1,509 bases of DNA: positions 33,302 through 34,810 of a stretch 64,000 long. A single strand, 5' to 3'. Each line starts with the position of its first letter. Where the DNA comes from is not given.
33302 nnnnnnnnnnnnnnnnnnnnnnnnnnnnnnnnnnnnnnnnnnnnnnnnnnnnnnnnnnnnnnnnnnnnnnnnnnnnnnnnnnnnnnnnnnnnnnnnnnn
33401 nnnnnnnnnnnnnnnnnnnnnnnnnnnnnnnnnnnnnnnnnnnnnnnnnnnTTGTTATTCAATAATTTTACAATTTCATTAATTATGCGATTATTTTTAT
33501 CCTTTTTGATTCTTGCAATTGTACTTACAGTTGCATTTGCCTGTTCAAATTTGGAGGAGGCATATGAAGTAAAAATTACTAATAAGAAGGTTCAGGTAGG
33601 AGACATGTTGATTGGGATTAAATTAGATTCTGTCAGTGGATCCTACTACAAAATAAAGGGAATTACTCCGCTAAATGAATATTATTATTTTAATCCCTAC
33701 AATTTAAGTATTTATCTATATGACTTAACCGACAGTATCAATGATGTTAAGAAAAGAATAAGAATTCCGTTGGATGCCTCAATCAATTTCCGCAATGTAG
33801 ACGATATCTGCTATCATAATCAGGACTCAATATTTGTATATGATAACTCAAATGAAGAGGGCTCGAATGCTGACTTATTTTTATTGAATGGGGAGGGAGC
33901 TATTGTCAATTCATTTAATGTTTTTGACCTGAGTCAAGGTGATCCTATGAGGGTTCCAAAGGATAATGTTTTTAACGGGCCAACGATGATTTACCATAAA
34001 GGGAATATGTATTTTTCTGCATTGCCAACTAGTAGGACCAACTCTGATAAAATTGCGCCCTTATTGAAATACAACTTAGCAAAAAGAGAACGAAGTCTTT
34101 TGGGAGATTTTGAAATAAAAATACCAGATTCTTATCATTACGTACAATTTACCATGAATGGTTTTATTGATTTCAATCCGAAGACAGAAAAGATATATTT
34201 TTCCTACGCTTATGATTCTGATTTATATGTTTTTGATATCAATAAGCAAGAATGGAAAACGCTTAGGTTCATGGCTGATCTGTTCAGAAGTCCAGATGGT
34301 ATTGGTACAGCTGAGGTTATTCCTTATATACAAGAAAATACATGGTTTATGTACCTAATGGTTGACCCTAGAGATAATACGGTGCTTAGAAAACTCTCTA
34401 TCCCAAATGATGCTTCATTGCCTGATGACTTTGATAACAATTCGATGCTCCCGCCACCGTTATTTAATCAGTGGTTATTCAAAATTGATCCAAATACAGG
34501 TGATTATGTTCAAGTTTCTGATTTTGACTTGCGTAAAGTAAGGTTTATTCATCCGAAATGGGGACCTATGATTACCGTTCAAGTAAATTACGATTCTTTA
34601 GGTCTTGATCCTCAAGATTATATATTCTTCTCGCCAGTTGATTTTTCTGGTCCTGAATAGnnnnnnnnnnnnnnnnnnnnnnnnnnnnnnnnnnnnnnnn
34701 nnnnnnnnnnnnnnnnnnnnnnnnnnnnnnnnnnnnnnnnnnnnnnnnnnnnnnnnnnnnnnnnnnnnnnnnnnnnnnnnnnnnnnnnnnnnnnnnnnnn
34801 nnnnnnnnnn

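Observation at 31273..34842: Cassette of about 3.3 kb bracketed by two diverged copies of the same gene end: footprint of horizontal insertion or replacement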

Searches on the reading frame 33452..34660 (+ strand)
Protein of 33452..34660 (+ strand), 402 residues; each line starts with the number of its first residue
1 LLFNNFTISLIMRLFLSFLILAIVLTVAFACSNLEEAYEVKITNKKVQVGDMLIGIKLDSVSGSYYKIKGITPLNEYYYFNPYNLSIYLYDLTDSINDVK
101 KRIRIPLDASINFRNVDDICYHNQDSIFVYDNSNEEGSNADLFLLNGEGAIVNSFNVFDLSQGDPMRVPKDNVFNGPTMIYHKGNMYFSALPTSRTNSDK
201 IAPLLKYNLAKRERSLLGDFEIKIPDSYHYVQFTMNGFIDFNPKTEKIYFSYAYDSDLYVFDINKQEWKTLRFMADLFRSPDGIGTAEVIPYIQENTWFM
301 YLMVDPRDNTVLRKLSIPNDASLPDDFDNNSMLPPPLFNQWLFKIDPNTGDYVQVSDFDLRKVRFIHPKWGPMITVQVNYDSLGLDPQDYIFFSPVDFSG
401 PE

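Call 6: search_protein_families(library=pfam, proteins=[window:33452-34660:+], max_evalue=0.01)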
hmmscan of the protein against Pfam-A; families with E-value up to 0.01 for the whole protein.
window:33452-34660:+ (402 aa): 0 families

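Call 7: search_protein_families(library=ncbifam, proteins=[window:33452-34660:+], max_evalue=0.01)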
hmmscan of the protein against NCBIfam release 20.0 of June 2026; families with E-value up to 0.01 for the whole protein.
window:33452-34660:+ (402 aa): 0 families

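Call 13: find_encoding_contigs(protein=window:33452-34660:+, flank=10000, max_places=10)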
Protein window:33452-34660:+ (402 aa): no gene with exactly this product is on record in the collection.

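Call 19: find_homologous_proteins(query=window:33485-34657:+, max_evalue=0.001)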
Query window:33485-34657:+ (391 aa): 5 proteins with E <= 0.001 among 2181 candidates.
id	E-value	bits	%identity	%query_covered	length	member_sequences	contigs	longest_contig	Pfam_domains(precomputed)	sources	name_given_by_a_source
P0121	4.1e-264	894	100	100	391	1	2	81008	-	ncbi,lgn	-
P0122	5.8e-198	676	75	99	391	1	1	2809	-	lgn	-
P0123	7.0e-192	656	72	99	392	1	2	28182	-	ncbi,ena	-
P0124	5.1e-188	643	72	99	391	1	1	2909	-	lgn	-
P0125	2.5e-105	371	44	99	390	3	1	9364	-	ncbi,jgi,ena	-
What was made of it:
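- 33485..34660 (+): Second, paralogous DUF4221-type beta-propeller lipoprotein (391 aa from the ATG at 33485; an upstream TTG at 33452 would give 402 aa). Only 4 non-self homologues were found among 5.8 billion proteins (call 19).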

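Call 20: find_encoding_contigs(protein=P0123, flank=10000, max_places=4)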
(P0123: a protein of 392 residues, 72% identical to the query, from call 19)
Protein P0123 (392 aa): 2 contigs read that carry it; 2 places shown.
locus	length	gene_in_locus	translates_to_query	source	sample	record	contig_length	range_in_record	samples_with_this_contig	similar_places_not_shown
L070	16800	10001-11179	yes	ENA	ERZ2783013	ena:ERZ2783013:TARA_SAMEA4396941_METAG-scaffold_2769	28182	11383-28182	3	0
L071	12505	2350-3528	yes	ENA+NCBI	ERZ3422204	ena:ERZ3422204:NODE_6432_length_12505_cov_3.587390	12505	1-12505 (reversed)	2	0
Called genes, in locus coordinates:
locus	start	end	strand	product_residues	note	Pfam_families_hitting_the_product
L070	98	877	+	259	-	PF02405:MlaE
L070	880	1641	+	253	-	PF00005:ABC_tran, PF13304:AAA_21 (faint)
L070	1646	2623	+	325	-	PF02470:MlaD, PF28544:Helical_needle (weak)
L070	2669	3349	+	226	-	PF10988:DUF2807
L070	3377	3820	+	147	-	-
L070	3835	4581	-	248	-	PF01925:TauE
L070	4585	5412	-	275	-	-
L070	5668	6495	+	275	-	-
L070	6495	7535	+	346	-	PF14684:Tricorn_C1, PF03572:Peptidase_S41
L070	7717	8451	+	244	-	-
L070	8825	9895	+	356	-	-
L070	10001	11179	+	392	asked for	-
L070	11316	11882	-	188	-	-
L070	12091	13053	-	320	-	PF05982:Sbt_1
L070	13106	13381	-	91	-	-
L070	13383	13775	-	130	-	-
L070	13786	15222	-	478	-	PF00180:Iso_dh, PF18324:Isocitrate_DH_C_bact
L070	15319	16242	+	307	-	PF00126:HTH_1, PF03466:LysR_substrate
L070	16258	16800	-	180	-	?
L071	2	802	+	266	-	?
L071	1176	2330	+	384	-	-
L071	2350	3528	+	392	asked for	-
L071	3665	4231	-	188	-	-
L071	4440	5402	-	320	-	PF05982:Sbt_1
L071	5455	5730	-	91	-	-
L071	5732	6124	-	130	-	-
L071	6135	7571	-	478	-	PF00180:Iso_dh, PF18324:Isocitrate_DH_C_bact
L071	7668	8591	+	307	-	PF00126:HTH_1, PF03466:LysR_substrate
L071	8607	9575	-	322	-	PF08240:ADH_N, PF00107:ADH_zinc_N, PF13602:ADH_zinc_N_2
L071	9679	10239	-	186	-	PF14066:DUF4256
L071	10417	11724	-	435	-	PF13657:Couple_hipA, PF07804:HipA_C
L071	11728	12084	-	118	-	PF13560:HTH_31 (weak), PF01381:HTH_3, PF13443:HTH_26 (faint)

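Call 21: find_encoding_contigs(protein=P0125, flank=10000, max_places=4)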
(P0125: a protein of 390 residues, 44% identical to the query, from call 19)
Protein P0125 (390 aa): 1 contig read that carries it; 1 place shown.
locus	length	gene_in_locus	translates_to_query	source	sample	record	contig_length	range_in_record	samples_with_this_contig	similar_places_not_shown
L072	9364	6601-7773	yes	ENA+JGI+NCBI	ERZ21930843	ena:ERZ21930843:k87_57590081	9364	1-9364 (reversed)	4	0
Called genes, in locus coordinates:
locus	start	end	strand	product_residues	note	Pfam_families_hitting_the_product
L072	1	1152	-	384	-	?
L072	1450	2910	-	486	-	PF00248:Aldo_ket_red, PF01042:Ribonuc_L-PSP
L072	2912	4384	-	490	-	PF00324:AA_permease, PF13520:AA_permease_2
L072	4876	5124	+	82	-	-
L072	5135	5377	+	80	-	-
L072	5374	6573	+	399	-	PF13970:DUF4221 (faint)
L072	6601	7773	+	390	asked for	-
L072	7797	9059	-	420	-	PF03721:UDPG_MGDP_dh_N, PF00984:UDPG_MGDP_dh, PF03720:UDPG_MGDP_dh_C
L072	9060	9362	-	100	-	?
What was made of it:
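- On DUF4221 (PF13970), for the cargo proteins: A faint precomputed hit exists for the L072 399-aa protein (call 21).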

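Call 22: find_encoding_contigs(protein=P0122, flank=10000, max_places=4)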
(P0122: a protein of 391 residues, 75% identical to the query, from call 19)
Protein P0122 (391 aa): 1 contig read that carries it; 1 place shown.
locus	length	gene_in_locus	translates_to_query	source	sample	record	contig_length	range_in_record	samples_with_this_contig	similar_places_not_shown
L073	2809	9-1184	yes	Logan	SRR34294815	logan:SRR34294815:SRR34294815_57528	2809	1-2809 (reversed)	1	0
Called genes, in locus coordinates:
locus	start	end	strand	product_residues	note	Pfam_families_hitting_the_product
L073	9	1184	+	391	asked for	-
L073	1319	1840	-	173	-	-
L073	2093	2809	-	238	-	?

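Call 23: find_encoding_contigs(protein=P0124, flank=10000, max_places=4)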
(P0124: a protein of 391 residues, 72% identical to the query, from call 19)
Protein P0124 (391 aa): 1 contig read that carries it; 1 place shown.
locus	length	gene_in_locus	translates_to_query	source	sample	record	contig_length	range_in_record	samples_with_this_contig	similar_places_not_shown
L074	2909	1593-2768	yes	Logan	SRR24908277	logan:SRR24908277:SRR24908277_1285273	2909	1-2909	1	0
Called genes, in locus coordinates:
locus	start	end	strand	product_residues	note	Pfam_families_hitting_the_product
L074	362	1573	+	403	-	-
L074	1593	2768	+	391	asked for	-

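Call 35: search_protein_families(library=pfam, proteins=[window:33485-34660:+, L072:5374-6573:+, L072:6601-7773:+], max_evalue=10)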
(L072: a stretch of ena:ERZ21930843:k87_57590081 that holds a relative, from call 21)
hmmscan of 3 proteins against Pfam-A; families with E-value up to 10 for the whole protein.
window:33485-34660:+ (391 aa): 2 families
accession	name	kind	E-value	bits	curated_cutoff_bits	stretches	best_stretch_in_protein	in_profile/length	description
PF13415.12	Kelch_3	-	0.034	14.8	22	1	242-260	15-33/48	Galactose oxidase, central domain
PF23596.1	DUF7138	-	0.13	12.7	27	1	71-105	43-70/80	Domain of unknown function (DUF7138)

L072:5374-6573:+ (399 aa): 2 families
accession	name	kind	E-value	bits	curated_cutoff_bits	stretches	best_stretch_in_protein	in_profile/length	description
PF13418.12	Kelch_4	-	0.027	14.9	21.6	1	253-278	30-48/49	Galactose oxidase, central domain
PF03995.18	Inhibitor_I36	-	0.039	14.3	21.1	1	281-304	38-61/69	Peptidase inhibitor family I36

L072:6601-7773:+ (390 aa): 0 families

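Call 38: find_related_loci(query=A1, collection=metagenome_contigs, flank=6000)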
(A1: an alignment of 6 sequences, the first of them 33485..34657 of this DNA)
Query A1 (391 aa) in metagenome_contigs; peptide patterns used: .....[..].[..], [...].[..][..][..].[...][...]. (x = any residue, [..] = any of these).
600 stretches matched a pattern (row limit reached: there are more); 1 encode a relative of the query (tblastn E <= 1e-3); 1 distinct loci.
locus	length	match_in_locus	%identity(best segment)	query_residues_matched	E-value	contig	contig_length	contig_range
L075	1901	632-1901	32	1-385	2e-63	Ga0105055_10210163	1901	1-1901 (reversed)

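Call 43: predict_structure(alignment_id=A1)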
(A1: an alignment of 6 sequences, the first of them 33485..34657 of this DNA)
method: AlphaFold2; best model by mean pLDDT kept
length: 391 residues; sequences in the alignment: 6
mean_pLDDT: 59.8   pTM: 0.65
mean pLDDT of the five models: 59.8, 56.4, 55.8, 55.7, 47.8
residues with pLDDT >= 90: 16; 70-90: 139; 50-70: 87; < 50: 149
segments of 3 or more residues with pLDDT < 50: 14-55, 82-87, 160-164, 216-223, 268-288, 309-326, 346-391
pLDDT, mean of each block of 10 residues (from residue 1): 69 47 41 35 34 47 65 74 50 76 73 77 77 86 87 72 59 83 58 86 80 48 60 81 73 86 54 36 39 68 59 38 47 77 56 37 34 37 30 26
secondary structure, 60 per line:
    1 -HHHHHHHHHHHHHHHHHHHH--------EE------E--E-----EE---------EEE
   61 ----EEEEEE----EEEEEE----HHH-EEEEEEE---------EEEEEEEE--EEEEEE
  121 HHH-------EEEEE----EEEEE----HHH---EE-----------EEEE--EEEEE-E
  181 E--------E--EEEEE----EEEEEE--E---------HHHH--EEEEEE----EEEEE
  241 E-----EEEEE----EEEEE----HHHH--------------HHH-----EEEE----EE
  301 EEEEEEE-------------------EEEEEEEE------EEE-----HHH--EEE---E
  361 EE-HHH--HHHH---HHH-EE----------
elements in order: H2-21 E58-60 E65-70 E75-80 E89-95 E105-112 E115-120 E131-135 E140-144 E168-171 E174-178 E193-197 E202-207 H220-223 E226-231 E236-241 E247-251 E256-260 H265-268 E291-294 E299-307 E327-334 E341-343 E354-356 E360-362 H369-372

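Call 47: search_dna_similar(query=window:33485-34657:+, collection=plasmids, mode=protein, max_evalue=0.001, max_rows=10)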
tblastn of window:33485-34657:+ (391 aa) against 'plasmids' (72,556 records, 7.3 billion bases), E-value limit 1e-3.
No match.

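Call 48: fold_search(model_id=the predicted structure, library=pdb)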
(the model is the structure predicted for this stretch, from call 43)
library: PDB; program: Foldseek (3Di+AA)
matches with E <= 10: 1182; with E <= 0.001: 330
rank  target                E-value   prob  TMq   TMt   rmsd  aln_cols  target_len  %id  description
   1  3s9j                  7.8e-08  1.00  0.50  0.54   6.2       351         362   13  Crystal structure of a member of duf4221 family (BVU_1028) from Bacteroides vulgatus atcc 8482 at 1.75 A resolution (released 2011-06-22)
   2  7onh_A                1.6e-06  1.00  0.35  0.41   9.0       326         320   13  Crystal structure of the computationally designed SAKe6BE-L3 protein (released 2022-12-14)
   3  6zea                  1.8e-06  1.00  0.36  0.44   9.0       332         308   11  Strictosidine Synthase from Catharanthus roseus in complex with racemic 1-methyl-2,3,4,9-tetrahydro-1H-beta-carboline (released 2020-09-02)
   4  6mgj_A                2.0e-06  1.00  0.40  0.23   9.0       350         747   13  Crystal structure of the catalytic domain from GH74 enzyme PoGH74 from Paenibacillus odorifer, apoenzyme (released 2019-01-23)
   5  8pjt_C                2.5e-06  1.00  0.32  0.40  11.2       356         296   12  Crystal structure of the computationally designed SAKe6DEref protein (released 2024-07-10)
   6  2woz                  2.8e-06  1.00  0.35  0.42  11.8       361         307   11  The novel beta-propeller of the BTB-Kelch protein Krp1 provides the binding site for Lasp-1 that is necessary for pseudo (released 2009-09-01)
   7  8hmf_D                3.1e-06  1.00  0.31  0.11  10.2       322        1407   10  head module state 2 of Tetrahymena IFT-A (released 2023-06-14)
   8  7onh_B                3.3e-06  1.00  0.30  0.36  11.3       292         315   13  Crystal structure of the computationally designed SAKe6BE-L3 protein (released 2022-12-14)
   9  4j0x_A                3.8e-06  1.00  0.38  0.40   9.6       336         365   13  Structure of Rrp9 (released 2013-06-05)
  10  7kn8_B                4.5e-06  1.00  0.40  0.24   8.7       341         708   11  Crystal structure of the GH74 xyloglucanase from Xanthomonas campestris (Xcc1752) (released 2021-05-26)
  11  6zyw_A                5.6e-06  1.00  0.37  0.05   9.4       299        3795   13  Outer Dynein Arm-Shulin complex - overall structure (Tetrahymena thermophila) (released 2021-01-20)
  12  3s2k_A                6.0e-06  1.00  0.35  0.23   7.2       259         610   12  Structural basis of Wnt signaling inhibition by Dickkopf binding to LRP5/6. (released 2011-11-02)
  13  7kn8_A                6.0e-06  1.00  0.39  0.23   9.4       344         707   11  Crystal structure of the GH74 xyloglucanase from Xanthomonas campestris (Xcc1752) (released 2021-05-26)
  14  6kyb_B                7.0e-06  1.00  0.29  0.32  13.1       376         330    9  Crystal structure of Atg18 from Saccharomyces cerevisiae (released 2020-09-09)
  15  22gu                  7.4e-06  1.00  0.28  0.39   7.2       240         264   11  Crystal structure of the CJ1041C protein from Campylobacter jejuni in complex with Ca2+ in space group P212121 (released 2026-04-01)
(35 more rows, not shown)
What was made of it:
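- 33485..34660 (+): The AlphaFold model is all-beta (pLDDT 60, pTM 0.65), and its best PDB match is 3s9j, a DUF4221 protein, with TM 0.50-0.54 (calls 43, 48).
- On DUF4221 (PF13970), for the cargo proteins: The best PDB fold match is 3s9j, a DUF4221 protein, although the model is of modest confidence (pLDDT 60, pTM 0.65) (calls 43, 48).
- Closest known: DUF4221. Same: The best PDB match is 3s9j (call 48).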

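Call 54: find_related_loci(query=A1, collection=viral_contigs, flank=6000)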
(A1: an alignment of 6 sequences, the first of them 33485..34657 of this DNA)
Query A1 (391 aa) in viral_contigs; peptide patterns used: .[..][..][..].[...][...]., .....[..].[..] (x = any residue, [..] = any of these).
369 stretches matched a pattern, but none encodes a relative of the query by tblastn (E <= 1e-3).
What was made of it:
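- Tried and rejected: No hits in either (calls 47, 54).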

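Call 58: search_protein_families(library=padloc, proteins=[window:33485-34657:+], max_evalue=0.01)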
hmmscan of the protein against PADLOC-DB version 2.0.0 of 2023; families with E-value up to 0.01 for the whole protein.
window:33485-34657:+ (391 aa): 0 families

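Call 59: search_protein_families(library=phrogs, proteins=[window:33485-34657:+], max_evalue=0.01)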
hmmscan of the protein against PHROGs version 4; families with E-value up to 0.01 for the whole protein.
window:33485-34657:+ (391 aa): 1 family
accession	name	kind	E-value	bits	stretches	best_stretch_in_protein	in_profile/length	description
phrog_5221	-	unknown function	0.0014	18.7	1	49-131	214-299/388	-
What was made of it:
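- There are no hits in viral contigs, plasmids or PHROGs (calls 47, 54, 59).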

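Call 68: search_protein_representatives(alignment_id=A1)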
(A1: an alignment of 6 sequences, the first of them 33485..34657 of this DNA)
Query: 6 sequences, 392 profile positions. Proteins with E-value up to 0.001 (for the whole library): 95; up to 1e-10: 33; up to 1e-30: 11. The best 95 are listed.
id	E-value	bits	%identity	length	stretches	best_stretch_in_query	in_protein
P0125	7.3e-187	637.6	-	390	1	1-392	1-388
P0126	4.8e-103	361.7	-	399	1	10-388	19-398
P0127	1.5e-102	360.1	-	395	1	2-388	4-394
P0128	8.6e-96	337.8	-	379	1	40-390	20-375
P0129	3.7e-88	312.7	-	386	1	7-391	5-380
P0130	8.2e-83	295.1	-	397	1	4-390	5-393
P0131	8.8e-78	278.5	-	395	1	6-386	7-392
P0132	4.4e-76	272.9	-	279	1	110-389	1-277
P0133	2.3e-38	148.7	-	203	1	194-389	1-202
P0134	9.2e-33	130.3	-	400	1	6-387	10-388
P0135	1.0e-32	130.2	-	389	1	6-389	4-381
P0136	9.7e-28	113.8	-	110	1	81-186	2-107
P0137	8.7e-19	84.3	-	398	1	8-308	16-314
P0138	1.2e-17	80.5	-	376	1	8-345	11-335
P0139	2.6e-17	79.4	-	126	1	273-386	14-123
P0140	3.9e-17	78.9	-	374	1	4-312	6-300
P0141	7.5e-17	77.9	-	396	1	7-350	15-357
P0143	1.1e-15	74.1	-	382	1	8-319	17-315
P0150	6.4e-14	68.3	-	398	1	45-386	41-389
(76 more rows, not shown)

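Call 69: search_protein_families(library=pfam, proteins=[P0126, P0127, P0134, P0135, P0137, P0138, P0140, P0141, P0143, P0150], max_evalue=0.01)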
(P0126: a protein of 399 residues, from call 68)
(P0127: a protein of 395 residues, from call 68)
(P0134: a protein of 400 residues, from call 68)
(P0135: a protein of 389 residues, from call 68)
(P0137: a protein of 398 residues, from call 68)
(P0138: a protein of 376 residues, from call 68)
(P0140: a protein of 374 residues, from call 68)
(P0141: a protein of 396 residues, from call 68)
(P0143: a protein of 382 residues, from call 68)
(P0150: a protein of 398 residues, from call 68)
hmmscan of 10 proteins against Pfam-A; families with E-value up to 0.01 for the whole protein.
P0126 (399 aa): 0 families

P0127 (395 aa): 0 families

P0134 (400 aa): 1 family
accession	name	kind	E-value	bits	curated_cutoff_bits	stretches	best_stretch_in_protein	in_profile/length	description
PF13970.12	DUF4221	-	9.2e-16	58.7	23.4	1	63-344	32-307/311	Domain of unknown function (DUF4221)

P0135 (389 aa): 2 families
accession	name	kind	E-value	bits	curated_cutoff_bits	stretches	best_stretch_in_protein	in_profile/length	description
PF13970.12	DUF4221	-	1.6e-27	97.4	23.4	1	28-339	3-310/311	Domain of unknown function (DUF4221)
PF12564.13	TypeIII_RM_meth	-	0.0013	19.4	25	0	20-46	10-36/56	Type III restriction/modification enzyme methylation subunit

P0137 (398 aa): 1 family
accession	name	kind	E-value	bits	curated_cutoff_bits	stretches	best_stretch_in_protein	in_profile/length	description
PF13970.12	DUF4221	-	2.4e-12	47.6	23.4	1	70-267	32-230/311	Domain of unknown function (DUF4221)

P0138 (376 aa): 2 families
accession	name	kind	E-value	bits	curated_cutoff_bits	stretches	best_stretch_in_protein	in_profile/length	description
PF13970.12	DUF4221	-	9.1e-15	55.5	23.4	1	35-334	2-309/311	Domain of unknown function (DUF4221)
PF13854.13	Kelch_HCF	-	0.0046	16.7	113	1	23-83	198-258/345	Host cell factor, Kelch-repeats domain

P0140 (374 aa): 1 family
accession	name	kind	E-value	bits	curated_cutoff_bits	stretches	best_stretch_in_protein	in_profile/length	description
PF13970.12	DUF4221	-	8.5e-26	91.7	23.4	1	31-331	2-309/311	Domain of unknown function (DUF4221)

P0141 (396 aa): 1 family
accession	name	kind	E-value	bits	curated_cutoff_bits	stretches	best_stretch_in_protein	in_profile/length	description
PF13970.12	DUF4221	-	7.6e-13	49.2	23.4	1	68-348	31-306/311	Domain of unknown function (DUF4221)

P0143 (382 aa): 0 families

P0150 (398 aa): 1 family
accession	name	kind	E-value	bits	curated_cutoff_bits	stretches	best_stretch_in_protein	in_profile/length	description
PF13970.12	DUF4221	-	1.6e-10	41.6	23.4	1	57-347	31-308/311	Domain of unknown function (DUF4221)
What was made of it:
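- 33485..34660 (+): A profile of the family reaches proteins that pass Pfam PF13970 (calls 68, 69).
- On DUF4221 (PF13970), for the cargo proteins: These proteins pass PF13970 (calls 68, 69).
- Closest known: DUF4221. Same: A profile of the cargo family reaches proteins that pass the PF13970 threshold (calls 68, 69).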

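Call 72: find_encoding_contigs(protein=P0127, flank=8000, max_places=4)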
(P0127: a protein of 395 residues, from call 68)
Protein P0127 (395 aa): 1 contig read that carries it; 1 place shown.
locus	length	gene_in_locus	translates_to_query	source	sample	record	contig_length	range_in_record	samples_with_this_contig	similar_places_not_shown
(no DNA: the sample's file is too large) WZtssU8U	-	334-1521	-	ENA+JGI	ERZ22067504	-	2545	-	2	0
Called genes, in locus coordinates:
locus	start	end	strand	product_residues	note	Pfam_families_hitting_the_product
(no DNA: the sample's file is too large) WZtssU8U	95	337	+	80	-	-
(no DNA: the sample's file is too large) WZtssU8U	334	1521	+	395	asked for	-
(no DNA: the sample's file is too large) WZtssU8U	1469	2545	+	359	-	?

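Call 73: find_encoding_contigs(protein=P0130, flank=8000, max_places=4)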
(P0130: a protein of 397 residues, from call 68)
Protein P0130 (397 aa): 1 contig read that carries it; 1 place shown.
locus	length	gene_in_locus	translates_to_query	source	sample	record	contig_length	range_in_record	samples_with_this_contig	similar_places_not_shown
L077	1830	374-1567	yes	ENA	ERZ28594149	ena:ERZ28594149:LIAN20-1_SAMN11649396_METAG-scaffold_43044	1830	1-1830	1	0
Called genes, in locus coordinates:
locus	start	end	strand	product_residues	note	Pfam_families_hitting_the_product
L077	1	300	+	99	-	?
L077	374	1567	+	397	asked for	-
